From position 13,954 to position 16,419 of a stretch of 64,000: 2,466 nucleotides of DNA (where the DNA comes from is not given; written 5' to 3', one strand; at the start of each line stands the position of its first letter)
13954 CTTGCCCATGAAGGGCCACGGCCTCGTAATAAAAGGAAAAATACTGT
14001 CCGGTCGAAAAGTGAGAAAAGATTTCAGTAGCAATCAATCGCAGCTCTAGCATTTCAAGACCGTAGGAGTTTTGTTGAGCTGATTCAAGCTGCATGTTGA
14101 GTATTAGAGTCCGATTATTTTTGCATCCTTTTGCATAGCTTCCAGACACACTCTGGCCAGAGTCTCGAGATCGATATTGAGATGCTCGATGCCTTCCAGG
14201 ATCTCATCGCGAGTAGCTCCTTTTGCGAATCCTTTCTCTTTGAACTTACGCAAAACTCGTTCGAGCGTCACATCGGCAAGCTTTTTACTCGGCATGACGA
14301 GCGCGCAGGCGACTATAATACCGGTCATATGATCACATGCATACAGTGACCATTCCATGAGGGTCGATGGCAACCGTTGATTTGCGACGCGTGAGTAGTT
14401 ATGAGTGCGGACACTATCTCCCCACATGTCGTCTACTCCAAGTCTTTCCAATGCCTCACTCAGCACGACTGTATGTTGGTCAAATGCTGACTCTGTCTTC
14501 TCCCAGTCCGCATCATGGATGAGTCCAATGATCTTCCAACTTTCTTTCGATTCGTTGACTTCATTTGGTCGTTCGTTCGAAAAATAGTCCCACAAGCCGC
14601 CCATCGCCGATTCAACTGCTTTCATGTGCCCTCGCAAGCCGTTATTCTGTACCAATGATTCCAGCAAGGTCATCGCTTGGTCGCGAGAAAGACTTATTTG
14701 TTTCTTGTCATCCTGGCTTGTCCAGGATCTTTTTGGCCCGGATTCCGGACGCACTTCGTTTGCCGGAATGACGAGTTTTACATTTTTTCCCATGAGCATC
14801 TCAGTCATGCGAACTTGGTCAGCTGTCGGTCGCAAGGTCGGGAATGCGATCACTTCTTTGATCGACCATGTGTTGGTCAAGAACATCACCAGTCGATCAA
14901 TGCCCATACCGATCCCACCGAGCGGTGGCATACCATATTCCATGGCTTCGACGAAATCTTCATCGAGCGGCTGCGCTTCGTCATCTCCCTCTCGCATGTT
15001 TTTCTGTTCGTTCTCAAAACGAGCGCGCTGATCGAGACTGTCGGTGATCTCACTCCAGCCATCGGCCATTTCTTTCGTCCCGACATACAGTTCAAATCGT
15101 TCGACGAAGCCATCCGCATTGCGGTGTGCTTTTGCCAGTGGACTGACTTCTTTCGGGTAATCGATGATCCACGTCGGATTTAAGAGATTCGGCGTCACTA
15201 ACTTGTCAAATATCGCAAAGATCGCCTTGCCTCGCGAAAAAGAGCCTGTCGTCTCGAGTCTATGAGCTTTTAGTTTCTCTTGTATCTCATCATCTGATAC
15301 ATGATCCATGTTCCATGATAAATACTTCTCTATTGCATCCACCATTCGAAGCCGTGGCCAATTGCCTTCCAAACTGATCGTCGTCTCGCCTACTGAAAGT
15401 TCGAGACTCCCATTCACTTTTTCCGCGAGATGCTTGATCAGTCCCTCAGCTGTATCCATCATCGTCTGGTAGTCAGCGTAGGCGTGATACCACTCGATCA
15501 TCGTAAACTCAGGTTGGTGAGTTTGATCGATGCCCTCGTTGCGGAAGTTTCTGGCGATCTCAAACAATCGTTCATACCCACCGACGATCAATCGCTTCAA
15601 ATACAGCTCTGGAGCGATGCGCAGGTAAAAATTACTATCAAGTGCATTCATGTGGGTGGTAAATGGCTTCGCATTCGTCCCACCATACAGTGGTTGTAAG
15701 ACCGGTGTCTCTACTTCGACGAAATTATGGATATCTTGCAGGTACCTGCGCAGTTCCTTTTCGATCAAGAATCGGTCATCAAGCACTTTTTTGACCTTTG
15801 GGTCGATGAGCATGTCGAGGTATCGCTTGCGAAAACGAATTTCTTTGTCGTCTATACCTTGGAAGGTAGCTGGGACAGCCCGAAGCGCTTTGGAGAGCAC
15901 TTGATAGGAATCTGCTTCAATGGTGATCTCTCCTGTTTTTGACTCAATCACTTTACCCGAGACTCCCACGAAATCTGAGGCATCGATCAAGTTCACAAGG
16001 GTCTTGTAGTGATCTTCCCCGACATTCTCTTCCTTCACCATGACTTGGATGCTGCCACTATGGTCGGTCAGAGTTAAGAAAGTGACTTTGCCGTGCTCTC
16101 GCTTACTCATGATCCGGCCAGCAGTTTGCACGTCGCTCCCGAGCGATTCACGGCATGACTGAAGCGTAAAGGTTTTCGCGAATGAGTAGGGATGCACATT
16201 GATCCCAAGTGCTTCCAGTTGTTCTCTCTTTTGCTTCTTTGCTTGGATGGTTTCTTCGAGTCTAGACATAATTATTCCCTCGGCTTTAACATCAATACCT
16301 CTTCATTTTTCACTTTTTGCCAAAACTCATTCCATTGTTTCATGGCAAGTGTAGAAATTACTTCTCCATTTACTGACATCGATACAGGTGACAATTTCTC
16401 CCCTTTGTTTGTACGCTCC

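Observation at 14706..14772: Small double-hairpin repeat present in-frame in the lysS-HD linker and in the atpE-atpF spacer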

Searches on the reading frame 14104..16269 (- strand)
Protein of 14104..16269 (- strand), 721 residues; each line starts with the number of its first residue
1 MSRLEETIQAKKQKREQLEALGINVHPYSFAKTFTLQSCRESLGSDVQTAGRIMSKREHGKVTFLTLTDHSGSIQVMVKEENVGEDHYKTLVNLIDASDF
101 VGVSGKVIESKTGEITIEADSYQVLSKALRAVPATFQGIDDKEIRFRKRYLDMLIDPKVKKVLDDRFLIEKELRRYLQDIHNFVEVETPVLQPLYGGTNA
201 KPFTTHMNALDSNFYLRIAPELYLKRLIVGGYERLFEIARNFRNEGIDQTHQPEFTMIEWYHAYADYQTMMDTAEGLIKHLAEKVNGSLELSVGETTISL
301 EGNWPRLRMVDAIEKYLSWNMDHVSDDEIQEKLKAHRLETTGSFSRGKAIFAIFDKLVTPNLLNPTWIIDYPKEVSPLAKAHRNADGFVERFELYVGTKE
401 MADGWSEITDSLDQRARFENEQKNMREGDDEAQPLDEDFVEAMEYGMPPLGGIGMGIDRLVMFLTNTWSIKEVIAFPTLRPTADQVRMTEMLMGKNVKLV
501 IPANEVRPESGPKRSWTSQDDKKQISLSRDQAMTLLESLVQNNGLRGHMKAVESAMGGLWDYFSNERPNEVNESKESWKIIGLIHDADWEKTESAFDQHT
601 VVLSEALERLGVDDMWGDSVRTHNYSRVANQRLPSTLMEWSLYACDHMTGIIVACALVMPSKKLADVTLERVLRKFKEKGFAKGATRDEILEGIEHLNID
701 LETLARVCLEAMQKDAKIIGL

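Call 13: search_protein_families(library=pfam, proteins=[window:14104-16269:-])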
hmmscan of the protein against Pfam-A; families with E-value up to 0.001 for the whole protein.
window:14104-16269:- (721 aa): 3 families
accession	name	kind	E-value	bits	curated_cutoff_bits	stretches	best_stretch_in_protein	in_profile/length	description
PF00152.25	tRNA-synt_2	-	3.8e-88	296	25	1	141-479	1-307/308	tRNA synthetases class II (D, K and N)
PF01336.31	tRNA_anti-codon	-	9.9e-17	61.1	27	1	47-125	1-75/75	OB-fold nucleic acid binding domain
PF01409.25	tRNA-synt_2d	-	3.8e-06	27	19.8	1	234-287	104-155/246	tRNA synthetases class II core domain (F)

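Call 14: search_protein_families(library=ncbifam, proteins=[window:14104-16269:-])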
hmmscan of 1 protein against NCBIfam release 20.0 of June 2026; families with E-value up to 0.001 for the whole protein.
window:14104-16269:- (721 aa): 18 families
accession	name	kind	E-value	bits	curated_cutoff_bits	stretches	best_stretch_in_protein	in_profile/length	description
NF001756.1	PRK00484.1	subfamily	1e-181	604.9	468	1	6-481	2-487/488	lysine--tRNA ligase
TIGR00499.1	lysS_bact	equivalog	5.5e-160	533.2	427.6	1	38-481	45-494/496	lysine--tRNA ligase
NF002821.0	PRK02983.1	equivalog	5.4e-150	501.5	742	1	3-482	617-1101/1102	bifunctional lysylphosphatidylglycerol synthetase/lysine--tRNA ligase LysX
NF009101.0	PRK12445.1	subfamily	5.2e-121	404.6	1026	1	41-482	62-504/505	lysine--tRNA ligase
TIGR00462.1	genX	equivalog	3.8e-71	240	286.9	1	166-476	4-304/304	EF-P lysine aminoacylase EpmA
NF006828.0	PRK09350.1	equivalog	3.5e-57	194.1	264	1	161-478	14-322/325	elongation factor P--(R)-beta-lysine ligase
TIGR00459.1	aspS_bact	equivalog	5.5e-50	170.3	373.85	2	40-331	12-296/586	aspartate--tRNA ligase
NF001750.0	PRK00476.1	equivalog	9.7e-50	169.4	443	2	40-323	14-293/590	aspartate--tRNA ligase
NF003483.0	PRK05159.1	equivalog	4.9e-45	154.2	353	1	35-477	7-430/438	aspartate--tRNA(Asn) ligase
TIGR00458.1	aspS_nondisc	equivalog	4.1e-40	138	368.4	1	44-478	12-421/428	aspartate--tRNA(Asn) ligase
NF009460.0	PRK12820.1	equivalog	6.1e-34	117.2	1379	2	34-322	25-320/723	bifunctional aspartyl-tRNA synthetase/aspartyl/glutamyl-tRNA amidotransferase subunit C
NF003037.0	PRK03932.1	equivalog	2.7e-31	109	414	1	40-480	12-446/451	asparagine--tRNA ligase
TIGR00457.1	asnS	equivalog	2.1e-26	92.7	342.6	1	36-480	8-450/455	asparagine--tRNA ligase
NF005052.0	PRK06462.1-1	equivalog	1.7e-11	43.8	368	1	151-479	37-346/353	asparagine synthetase A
NF005054.0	PRK06462.1-4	equivalog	1.6e-09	37.3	309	1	361-478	200-310/318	asparagine synthetase A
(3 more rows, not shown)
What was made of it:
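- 14824..16269 (-): LysRS core (residues 1-482) of the fused ORF. Pfam tRNA_anti-codon + tRNA-synt_2; NCBIfam lysine--tRNA ligase, residues 6-481 (calls 13, 14)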

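Call 15: find_homologous_proteins(query=window:14104-16269:-, max_evalue=1e-30)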
Query window:14104-16269:- (721 aa): 8000 proteins with E <= 1e-30 among 8000 candidates; the best 120 are listed.
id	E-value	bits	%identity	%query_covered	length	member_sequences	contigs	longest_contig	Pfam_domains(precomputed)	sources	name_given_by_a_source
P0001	0.0e+0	1641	100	100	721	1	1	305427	PF01409.26,PF01336.32,PF00152.26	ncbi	-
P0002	0.0e+0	1333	81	100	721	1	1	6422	PF01409.26,PF01336.32,PF00152.26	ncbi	-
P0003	0.0e+0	1321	81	100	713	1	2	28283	PF01409.26,PF01336.32,PF00152.26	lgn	-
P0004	0.0e+0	1313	80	100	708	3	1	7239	PF01409.26,PF01336.32,PF00152.26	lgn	-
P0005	0.0e+0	1262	77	100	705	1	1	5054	PF01409.26,PF01336.32,PF00152.26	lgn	-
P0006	0.0e+0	1255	77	100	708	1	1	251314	PF01409.26,PF01336.32,PF00152.26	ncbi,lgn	ncbi:MAG: lysine--tRNA ligase [Candidatus Woesebacteria bacterium]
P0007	0.0e+0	1245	76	100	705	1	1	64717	PF01409.26,PF01336.32,PF00152.26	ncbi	-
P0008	0.0e+0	1193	72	100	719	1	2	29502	PF01409.26,PF01336.32,PF00152.26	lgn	-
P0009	0.0e+0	1189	72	100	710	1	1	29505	PF01409.26,PF01336.32,PF00152.26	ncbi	-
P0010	0.0e+0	1181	71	100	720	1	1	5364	PF01409.26,PF01336.32,PF00152.26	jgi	jgi:lysyl-tRNA synthetase class 2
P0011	0.0e+0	1153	70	100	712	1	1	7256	PF01409.26,PF01336.32,PF00152.26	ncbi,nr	ncbi:lysine--tRNA ligase [Candidatus Woesebacteria bacterium]|nr:lysine--tRNA ligase [Candidatus Woe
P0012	0.0e+0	1150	70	100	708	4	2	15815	PF01409.26,PF01336.32,PF00152.26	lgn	-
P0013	0.0e+0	1124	70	100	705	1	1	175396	PF01336.32,PF00152.26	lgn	-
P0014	0.0e+0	1114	67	100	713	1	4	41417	PF01336.32,PF00152.26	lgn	-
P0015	0.0e+0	1112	68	100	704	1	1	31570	PF01409.26,PF01336.32,PF00152.26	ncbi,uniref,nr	ncbi:lysine--tRNA ligase [Candidatus Cerribacteria bacterium 'Amazon FNV 2010 28 9']|uniref:Lysine--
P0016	0.0e+0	1100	66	100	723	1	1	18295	PF01409.26,PF01336.32,PF00152.26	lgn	-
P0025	4.3e-244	830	57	97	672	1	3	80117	PF01409.26,PF01966.29,PF01336.32,PF00152.26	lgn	-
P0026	7.2e-238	809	54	99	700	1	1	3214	PF01409.26,PF01966.29,PF01336.32,PF00152.26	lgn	-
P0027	1.8e-237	808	53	99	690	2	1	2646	PF01409.26,PF01966.29,PF01336.32,PF00152.26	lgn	-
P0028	6.1e-235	800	53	98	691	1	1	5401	PF01409.26,PF01966.29,PF01336.32,PF00152.26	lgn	-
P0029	8.3e-235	799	54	99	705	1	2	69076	PF01409.26,PF01966.29,PF01336.32,PF00152.26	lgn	-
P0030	2.8e-234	798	54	99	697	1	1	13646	PF01409.26,PF01966.29,PF01336.32,PF00152.26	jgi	jgi:lysyl-tRNA synthetase class 2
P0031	1.0e-233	796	54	96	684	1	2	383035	PF01409.26,PF01966.29,PF01336.32,PF00152.26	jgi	jgi:lysyl-tRNA synthetase, class II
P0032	2.5e-233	794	53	96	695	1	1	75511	PF01409.26,PF01966.29,PF01336.32,PF00152.26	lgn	-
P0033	2.8e-233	794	53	96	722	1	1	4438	PF01966.29,PF01336.32,PF00152.26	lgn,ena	-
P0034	3.9e-233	794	55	96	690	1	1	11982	PF01409.26,PF01966.29,PF01336.32,PF00152.26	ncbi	-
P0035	4.7e-233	794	54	97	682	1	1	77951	PF01409.26,PF01966.29,PF01336.32,PF00152.26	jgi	jgi:lysyl-tRNA synthetase class 2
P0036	4.8e-233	794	51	96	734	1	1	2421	PF01409.26,PF01966.29,PF01336.32,PF00152.26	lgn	-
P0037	6.4e-233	793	55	97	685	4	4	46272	PF01409.26,PF01966.29,PF01336.32,PF00152.26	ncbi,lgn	-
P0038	1.6e-232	792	54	96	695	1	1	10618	PF01409.26,PF01966.29,PF01336.32,PF00152.26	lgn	-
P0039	2.9e-232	791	54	96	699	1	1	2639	PF01409.26,PF01966.29,PF01336.32,PF00152.26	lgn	-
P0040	4.1e-232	790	54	96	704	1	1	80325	PF01409.26,PF01966.29,PF01336.32,PF00152.26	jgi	jgi:lysyl-tRNA synthetase class 2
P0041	5.0e-232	790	55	96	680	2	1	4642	PF01409.26,PF01966.29,PF01336.32,PF00152.26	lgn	-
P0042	1.2e-231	789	54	97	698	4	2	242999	PF01409.26,PF01966.29,PF01336.32,PF00152.26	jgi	jgi:lysyl-tRNA synthetase, class II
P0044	1.9e-231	788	53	96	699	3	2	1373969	PF01409.26,PF01966.29,PF01336.32,PF00152.26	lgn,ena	-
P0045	2.9e-231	788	52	96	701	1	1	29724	PF01409.26,PF01966.29,PF01336.32,PF00152.26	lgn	-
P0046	3.1e-231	788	52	99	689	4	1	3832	PF01409.26,PF01966.29,PF01336.32,PF00152.26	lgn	-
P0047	4.4e-231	787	68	67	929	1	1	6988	PF03483.23,PF01409.26,PF01966.29,PF01336.32,PF00152.26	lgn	-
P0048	2.6e-230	784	53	97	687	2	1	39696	PF01409.26,PF01966.29,PF01336.32,PF00152.26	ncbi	-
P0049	2.8e-230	784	53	96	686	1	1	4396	PF01409.26,PF01966.29,PF01336.32,PF00152.26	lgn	-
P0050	3.0e-230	784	53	97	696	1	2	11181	PF01966.29,PF01336.32,PF00152.26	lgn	-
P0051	3.9e-230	784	53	96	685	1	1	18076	PF01966.29,PF01336.32,PF00152.26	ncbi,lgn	-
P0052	4.3e-230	784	53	96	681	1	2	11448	PF01409.26,PF01966.29,PF01336.32,PF00152.26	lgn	-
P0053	5.1e-230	784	53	97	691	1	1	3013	PF01409.26,PF01966.29,PF01336.32,PF00152.26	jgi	-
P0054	5.1e-230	784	54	97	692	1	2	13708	PF01409.26,PF01966.29,PF01336.32,PF00152.26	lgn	-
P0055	5.8e-230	783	53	96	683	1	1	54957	PF01409.26,PF01966.29,PF01336.32,PF00152.26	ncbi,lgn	-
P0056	6.0e-230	783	53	96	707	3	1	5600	PF01966.29,PF01336.32,PF00152.26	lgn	-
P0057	6.4e-230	783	53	99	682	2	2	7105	PF01409.26,PF01966.29,PF01336.32,PF00152.26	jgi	-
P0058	7.1e-230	783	53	96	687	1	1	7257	PF01409.26,PF01966.29,PF01336.32,PF00152.26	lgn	-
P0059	8.4e-230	783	52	99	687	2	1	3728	PF01409.26,PF01966.29,PF01336.32,PF00152.26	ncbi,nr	ncbi:MAG TPA: lysine--tRNA ligase [Candidatus Saccharimonadia bacterium]|nr:lysine--tRNA ligase [Can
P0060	1.3e-229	782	54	96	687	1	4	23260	PF01409.26,PF01966.29,PF01336.32,PF00152.26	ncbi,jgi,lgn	jgi:lysyl-tRNA synthetase class 2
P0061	1.5e-229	782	52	97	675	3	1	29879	PF01409.26,PF01966.29,PF01336.32,PF00152.26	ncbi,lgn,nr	ncbi:MAG: lysine--tRNA ligase [Candidatus Pacebacteria bacterium]|nr:lysine--tRNA ligase [Candidatus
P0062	1.6e-229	782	55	96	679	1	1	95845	PF01409.26,PF01966.29,PF01336.32,PF00152.26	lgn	-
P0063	2.7e-229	781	53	97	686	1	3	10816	PF01409.26,PF01966.29,PF01336.32,PF00152.26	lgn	-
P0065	3.2e-229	781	54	96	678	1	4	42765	PF01409.26,PF01966.29,PF01336.32,PF00152.26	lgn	-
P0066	6.2e-229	780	53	96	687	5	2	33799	PF01409.26,PF01966.29,PF01336.32,PF00152.26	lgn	-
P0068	6.5e-229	780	54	96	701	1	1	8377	PF01409.26,PF01966.29,PF01336.32,PF00152.26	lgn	-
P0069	6.5e-229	780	53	97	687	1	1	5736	PF01409.26,PF01966.29,PF01336.32,PF00152.26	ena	-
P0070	8.9e-229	779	52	99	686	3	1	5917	PF01409.26,PF01966.29,PF01336.32,PF00152.26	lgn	-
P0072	1.5e-228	779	53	96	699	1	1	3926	PF01966.29,PF01336.32,PF00152.26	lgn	-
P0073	1.5e-228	779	53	96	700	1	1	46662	PF01966.29,PF01336.32,PF00152.26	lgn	-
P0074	1.6e-228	779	54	96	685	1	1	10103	PF01409.26,PF01966.29,PF01336.32,PF00152.26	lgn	-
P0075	1.7e-228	778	54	97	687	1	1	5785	PF01409.26,PF01966.29,PF01336.32,PF00152.26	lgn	-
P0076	3.2e-228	778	51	99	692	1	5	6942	PF01409.26,PF01966.29,PF01336.32,PF00152.26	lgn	-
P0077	3.4e-228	778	52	99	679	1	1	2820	PF01409.26,PF01966.29,PF01336.32,PF00152.26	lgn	-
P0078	3.6e-228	777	53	99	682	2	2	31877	PF01409.26,PF01966.29,PF01336.32,PF00152.26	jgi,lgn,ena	-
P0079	4.9e-228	777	53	99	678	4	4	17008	PF01966.29,PF01336.32,PF00152.26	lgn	-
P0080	5.0e-228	777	51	97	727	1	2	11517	PF01966.29,PF01336.32,PF00152.26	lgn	-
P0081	5.0e-228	777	53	96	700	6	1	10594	PF01966.29,PF01336.32,PF00152.26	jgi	-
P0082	5.7e-228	777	53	96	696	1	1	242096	PF01409.26,PF01966.29,PF01336.32,PF00152.26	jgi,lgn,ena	-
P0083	9.0e-228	776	52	97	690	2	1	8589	PF01409.26,PF01966.29,PF01336.32,PF00152.26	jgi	jgi:lysyl-tRNA synthetase, class II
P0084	9.5e-228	776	52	97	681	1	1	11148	PF01409.26,PF01966.29,PF01336.32,PF00152.26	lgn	-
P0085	1.1e-227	776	52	96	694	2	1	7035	PF01966.29,PF01336.32,PF00152.26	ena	-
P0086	2.0e-227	775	54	96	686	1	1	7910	PF01409.26,PF01966.29,PF01336.32,PF00152.26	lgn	-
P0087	2.0e-227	775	52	97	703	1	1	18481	PF01966.29,PF01336.32,PF00152.26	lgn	-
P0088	2.2e-227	775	51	99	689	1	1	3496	PF01409.26,PF01966.29,PF01336.32,PF00152.26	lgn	-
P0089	3.1e-227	774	53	96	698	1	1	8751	PF01409.26,PF01966.29,PF01336.32,PF00152.26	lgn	-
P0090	3.2e-227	774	52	97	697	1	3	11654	PF01966.29,PF01336.32,PF00152.26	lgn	-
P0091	1.0e-226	773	51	96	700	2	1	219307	PF01409.26,PF01966.29,PF01336.32,PF00152.26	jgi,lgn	jgi:lysyl-tRNA synthetase class 2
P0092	1.1e-226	773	53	96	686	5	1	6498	PF01409.26,PF01966.29,PF01336.32,PF00152.26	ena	-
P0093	1.2e-226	772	53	97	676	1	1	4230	PF01409.26,PF01966.29,PF01336.32,PF00152.26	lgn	-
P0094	1.2e-226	772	52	99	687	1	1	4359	PF01409.26,PF01966.29,PF01336.32,PF00152.26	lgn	-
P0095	1.4e-226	772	53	97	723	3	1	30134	PF01409.26,PF01966.29,PF01336.32,PF00152.26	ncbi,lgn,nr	ncbi:lysine--tRNA ligase [Candidatus Woesebacteria bacterium]|nr:lysine--tRNA ligase [Candidatus Woe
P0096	1.7e-226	772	53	96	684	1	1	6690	PF01409.26,PF01966.29,PF01336.32,PF00152.26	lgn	-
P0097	1.7e-226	772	52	96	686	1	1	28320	PF01409.26,PF01966.29,PF01336.32,PF00152.26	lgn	-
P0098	1.9e-226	772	54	96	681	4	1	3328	PF01409.26,PF01966.29,PF01336.32,PF00152.26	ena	-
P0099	2.2e-226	772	54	96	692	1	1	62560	PF01409.26,PF01966.29,PF01336.32,PF00152.26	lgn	-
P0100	2.4e-226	771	52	96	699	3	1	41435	PF01409.26,PF01966.29,PF01336.32,PF00152.26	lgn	-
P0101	2.7e-226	771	54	96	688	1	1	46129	PF01409.26,PF01966.29,PF01336.32,PF00152.26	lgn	-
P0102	2.8e-226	771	52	96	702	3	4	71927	PF01409.26,PF01966.29,PF01336.32,PF00152.26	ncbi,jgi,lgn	jgi:lysyl-tRNA synthetase class 2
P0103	3.2e-226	771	51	99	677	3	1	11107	PF01966.29,PF01336.32,PF00152.26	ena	-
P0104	3.2e-226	771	52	96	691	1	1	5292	PF01409.26,PF01966.29,PF01336.32,PF00152.26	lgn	-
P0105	3.3e-226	771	51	98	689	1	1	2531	PF01966.29,PF01336.32,PF00152.26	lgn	-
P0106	3.5e-226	771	52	96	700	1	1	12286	PF01409.26,PF01966.29,PF01336.32,PF00152.26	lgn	-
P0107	4.7e-226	770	53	96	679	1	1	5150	PF01409.26,PF01966.29,PF01336.32,PF00152.26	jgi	jgi:lysyl-tRNA synthetase, class II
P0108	5.0e-226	770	51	99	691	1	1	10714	PF01966.29,PF01336.32,PF00152.26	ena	-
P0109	6.1e-226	770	53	97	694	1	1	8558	PF01409.26,PF01966.29,PF01336.32,PF00152.26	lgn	-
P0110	8.9e-226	770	51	99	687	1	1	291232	PF01409.26,PF01966.29,PF01336.32,PF00152.26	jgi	jgi:lysyl-tRNA synthetase class 2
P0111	9.0e-226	770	53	96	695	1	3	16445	PF01409.26,PF01966.29,PF01336.32,PF00152.26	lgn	-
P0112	9.5e-226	769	52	97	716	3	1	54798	PF01409.26,PF01966.29,PF01336.32,PF00152.26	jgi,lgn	jgi:lysyl-tRNA synthetase class 2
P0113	1.1e-225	769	51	99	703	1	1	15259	PF01409.26,PF01966.29,PF01336.32,PF00152.26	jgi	-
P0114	1.2e-225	769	51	99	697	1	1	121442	PF01409.26,PF01966.29,PF01336.32,PF00152.26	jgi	jgi:lysyl-tRNA synthetase, class II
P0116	1.4e-225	769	52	92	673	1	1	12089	PF01409.26,PF01966.29,PF01336.32,PF00152.26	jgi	jgi:lysyl-tRNA synthetase, class II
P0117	1.5e-225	769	51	96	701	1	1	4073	PF01409.26,PF01966.29,PF01336.32,PF00152.26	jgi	jgi:lysyl-tRNA synthetase class 2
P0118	2.1e-225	768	51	99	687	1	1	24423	PF01409.26,PF01966.29,PF01336.32,PF00152.26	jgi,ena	-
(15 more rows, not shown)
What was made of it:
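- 14104..14697 (-): C-terminal HD-type domain (residues 525-721, plus the stop codon). PF01966 is precomputed for the more distant fusions (call 15).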

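Call 21: find_encoding_contigs(protein=P0016, flank=10000, max_places=2)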
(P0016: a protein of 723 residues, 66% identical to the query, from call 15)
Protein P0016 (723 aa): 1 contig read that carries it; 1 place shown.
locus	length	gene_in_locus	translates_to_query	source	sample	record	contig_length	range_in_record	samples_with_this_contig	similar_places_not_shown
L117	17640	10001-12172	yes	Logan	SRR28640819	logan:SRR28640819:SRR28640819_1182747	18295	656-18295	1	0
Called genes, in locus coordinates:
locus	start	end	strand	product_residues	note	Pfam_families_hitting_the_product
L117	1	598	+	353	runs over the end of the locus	PF00119:ATP-synt_A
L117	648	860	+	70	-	PF00137:ATP-synt_C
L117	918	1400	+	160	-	PF00430:ATP-synt_B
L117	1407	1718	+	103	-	-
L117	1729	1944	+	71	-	PF00213:OSCP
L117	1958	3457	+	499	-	PF02874:ATP-synt_ab_N, PF00006:ATP-synt_ab, PF00306:ATP-synt_ab_C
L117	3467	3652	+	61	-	-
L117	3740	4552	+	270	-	PF00231:ATP-synt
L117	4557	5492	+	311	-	-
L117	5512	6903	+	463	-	PF02874:ATP-synt_ab_N, PF00006:ATP-synt_ab, PF22919:ATP-synt_VA_C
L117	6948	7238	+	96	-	-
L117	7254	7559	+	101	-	PF12647:RNHCP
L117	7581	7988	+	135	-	PF02823:ATP-synt_DE_N, PF00401:ATP-synt_DE (weak)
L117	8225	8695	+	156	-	PF03449:GreA_GreB_N, PF01272:GreA_GreB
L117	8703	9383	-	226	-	-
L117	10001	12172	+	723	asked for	PF01336:tRNA_anti-codon, PF00152:tRNA-synt_2, PF01409:tRNA-synt_2d (faint)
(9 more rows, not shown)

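Call 22: find_encoding_contigs(protein=P0002, flank=10000, max_places=2)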
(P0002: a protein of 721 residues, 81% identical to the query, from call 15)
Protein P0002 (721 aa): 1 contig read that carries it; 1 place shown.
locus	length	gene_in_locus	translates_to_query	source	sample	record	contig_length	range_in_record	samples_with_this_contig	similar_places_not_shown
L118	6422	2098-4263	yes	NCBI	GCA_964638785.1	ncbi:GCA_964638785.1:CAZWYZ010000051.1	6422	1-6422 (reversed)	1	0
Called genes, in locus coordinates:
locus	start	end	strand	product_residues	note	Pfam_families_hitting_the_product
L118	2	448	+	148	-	?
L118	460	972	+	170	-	PF01728:FtsJ (weak)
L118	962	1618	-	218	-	-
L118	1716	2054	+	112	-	-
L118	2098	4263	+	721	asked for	PF01336:tRNA_anti-codon, PF01409:tRNA-synt_2d (faint), PF00152:tRNA-synt_2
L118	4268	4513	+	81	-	-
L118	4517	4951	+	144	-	PF00293:NUDIX, PF14815:NUDIX_4 (faint)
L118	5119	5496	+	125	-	-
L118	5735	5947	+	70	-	-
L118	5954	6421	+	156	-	?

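Call 48: find_encoding_contigs(protein=P0008, flank=10000, max_places=1)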
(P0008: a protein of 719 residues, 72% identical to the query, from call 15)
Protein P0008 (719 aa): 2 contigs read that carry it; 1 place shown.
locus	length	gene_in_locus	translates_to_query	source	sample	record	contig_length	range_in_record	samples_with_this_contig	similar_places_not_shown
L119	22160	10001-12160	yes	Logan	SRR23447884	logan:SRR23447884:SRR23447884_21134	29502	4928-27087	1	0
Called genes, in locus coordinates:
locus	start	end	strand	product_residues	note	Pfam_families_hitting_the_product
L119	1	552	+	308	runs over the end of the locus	PF00119:ATP-synt_A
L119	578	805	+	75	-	PF00137:ATP-synt_C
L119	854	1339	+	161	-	PF00430:ATP-synt_B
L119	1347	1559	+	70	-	PF00213:OSCP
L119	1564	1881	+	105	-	-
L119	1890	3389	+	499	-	PF02874:ATP-synt_ab_N, PF00006:ATP-synt_ab, PF00306:ATP-synt_ab_C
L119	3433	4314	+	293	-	PF00231:ATP-synt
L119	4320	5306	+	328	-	-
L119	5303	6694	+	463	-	PF02874:ATP-synt_ab_N, PF00006:ATP-synt_ab, PF22919:ATP-synt_VA_C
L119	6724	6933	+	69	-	-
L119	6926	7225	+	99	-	PF12647:RNHCP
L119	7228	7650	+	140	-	PF02823:ATP-synt_DE_N, PF00401:ATP-synt_DE (weak)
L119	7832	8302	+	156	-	PF03449:GreA_GreB_N, PF01272:GreA_GreB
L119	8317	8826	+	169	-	-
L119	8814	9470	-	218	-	-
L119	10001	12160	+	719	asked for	PF01336:tRNA_anti-codon, PF00152:tRNA-synt_2, PF01409:tRNA-synt_2d (faint)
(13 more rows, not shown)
